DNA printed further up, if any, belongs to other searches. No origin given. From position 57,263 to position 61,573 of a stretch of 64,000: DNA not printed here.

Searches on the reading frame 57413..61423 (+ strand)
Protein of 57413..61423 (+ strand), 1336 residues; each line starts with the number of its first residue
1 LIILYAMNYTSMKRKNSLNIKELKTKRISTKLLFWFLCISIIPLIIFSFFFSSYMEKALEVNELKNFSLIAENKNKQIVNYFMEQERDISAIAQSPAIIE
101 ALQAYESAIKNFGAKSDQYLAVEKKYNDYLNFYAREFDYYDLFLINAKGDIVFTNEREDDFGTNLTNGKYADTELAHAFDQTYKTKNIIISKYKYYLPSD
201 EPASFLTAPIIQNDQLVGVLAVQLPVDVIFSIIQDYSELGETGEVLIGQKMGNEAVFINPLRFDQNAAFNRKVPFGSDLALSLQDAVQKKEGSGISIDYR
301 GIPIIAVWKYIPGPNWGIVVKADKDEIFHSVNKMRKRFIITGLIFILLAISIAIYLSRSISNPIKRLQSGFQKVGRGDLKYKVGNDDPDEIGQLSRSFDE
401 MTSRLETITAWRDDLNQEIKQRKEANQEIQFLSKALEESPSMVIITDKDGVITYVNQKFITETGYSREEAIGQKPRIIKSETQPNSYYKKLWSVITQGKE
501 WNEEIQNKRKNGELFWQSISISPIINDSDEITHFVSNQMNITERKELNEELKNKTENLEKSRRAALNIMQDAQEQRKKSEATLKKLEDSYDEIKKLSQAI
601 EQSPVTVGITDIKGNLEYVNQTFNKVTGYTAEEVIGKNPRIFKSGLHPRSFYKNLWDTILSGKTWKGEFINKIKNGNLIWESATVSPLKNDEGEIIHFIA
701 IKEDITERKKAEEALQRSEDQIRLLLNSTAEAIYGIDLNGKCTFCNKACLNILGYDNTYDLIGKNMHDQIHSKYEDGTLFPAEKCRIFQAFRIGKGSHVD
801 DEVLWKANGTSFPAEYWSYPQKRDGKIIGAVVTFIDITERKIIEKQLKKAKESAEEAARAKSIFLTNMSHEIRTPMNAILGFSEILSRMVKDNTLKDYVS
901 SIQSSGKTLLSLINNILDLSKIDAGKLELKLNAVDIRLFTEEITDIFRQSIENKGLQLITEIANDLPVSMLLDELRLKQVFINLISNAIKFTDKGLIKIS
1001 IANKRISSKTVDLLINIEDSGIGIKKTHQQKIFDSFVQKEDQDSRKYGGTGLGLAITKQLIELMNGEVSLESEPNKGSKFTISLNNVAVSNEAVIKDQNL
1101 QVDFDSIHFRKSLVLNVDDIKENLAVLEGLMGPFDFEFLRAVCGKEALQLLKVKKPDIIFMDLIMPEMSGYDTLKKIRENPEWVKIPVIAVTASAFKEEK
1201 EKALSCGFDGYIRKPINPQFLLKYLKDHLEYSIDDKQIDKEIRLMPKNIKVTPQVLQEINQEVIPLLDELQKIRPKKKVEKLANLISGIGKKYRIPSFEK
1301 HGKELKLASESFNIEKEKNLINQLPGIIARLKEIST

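Call 11: search_protein_families(library=ncbifam, proteins=[window:57413-61423:+], max_evalue=0.01)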
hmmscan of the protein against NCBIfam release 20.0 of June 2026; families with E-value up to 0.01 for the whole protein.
window:57413-61423:+ (1336 aa): 162 families (the best 25 are shown)
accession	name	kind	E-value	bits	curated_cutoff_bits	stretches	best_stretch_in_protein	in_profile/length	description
NF008318.0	PRK11107.1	equivalog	8.3e-103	345.1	890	2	846-1099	278-530/920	two-component sensor histidine kinase BarA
TIGR02956.1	TMAO_torS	equivalog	3.4e-99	333.3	676.5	1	847-1236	450-827/967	TMAO reductase system sensor histidine kinase/response regulator TorS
NF041947.1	LuxQ_Vibrio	equivalog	1.5e-94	317.5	1200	1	825-1226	436-836/843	quorum-sensing autoinducer 2 sensor kinase/phosphatase LuxQ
NF008302.0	PRK11091.1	equivalog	4.5e-94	316.1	838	2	698-1239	133-653/779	aerobic respiration two-component sensor histidine kinase ArcB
NF011874.0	PRK15347.1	equivalog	2.1e-85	287.5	852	3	845-1085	382-613/921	two component system sensor kinase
NF038297.2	hybrid_HK_HrmK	equivalog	1.8e-82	277.9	725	1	840-1223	214-602/607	hybrid histidine kinase/response regulator HrmK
NF045901.1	HisKinLetSLeg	equivalog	6.5e-81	272.6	1650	2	836-1101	270-533/906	two-component system sensor histidine kinase LetS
NF008099.0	PRK10841.1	equivalog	1.4e-72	244.8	920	2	830-1085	439-689/949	two-component system sensor histidine kinase RcsC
NF046044.1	PnpS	equivalog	2.9e-71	240.6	400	3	711-1084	46-389/390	two-component system histidine kinase PnpS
TIGR02938.1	nifL_nitrog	equivalog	2.8e-70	237.2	242.45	2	597-1084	7-492/494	nitrogen fixation negative regulator NifL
NF047874.1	MASE3_PAS_HK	subfamily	5.3e-70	237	560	2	700-1099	245-638/655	MASE3 domain-containing sensor histidine kinase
NF033092.0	HK_WalK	equivalog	9.1e-70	235.9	725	2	816-1084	341-592/594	cell wall metabolism sensor histidine kinase WalK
NF008468.0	PRK11360.1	equivalog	8.7e-69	232.4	646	3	716-1090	264-612/616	two-component system sensor histidine kinase AtoS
TIGR00229.1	sensory_box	domain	1.8e-64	215.5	22.9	3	594-715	5-126/126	PAS domain S-box protein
NF008543.0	PRK11466.1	equivalog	9e-62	209.1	982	1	848-1283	431-856/914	TMAO reductase system sensor histidine kinase/response regulator TorS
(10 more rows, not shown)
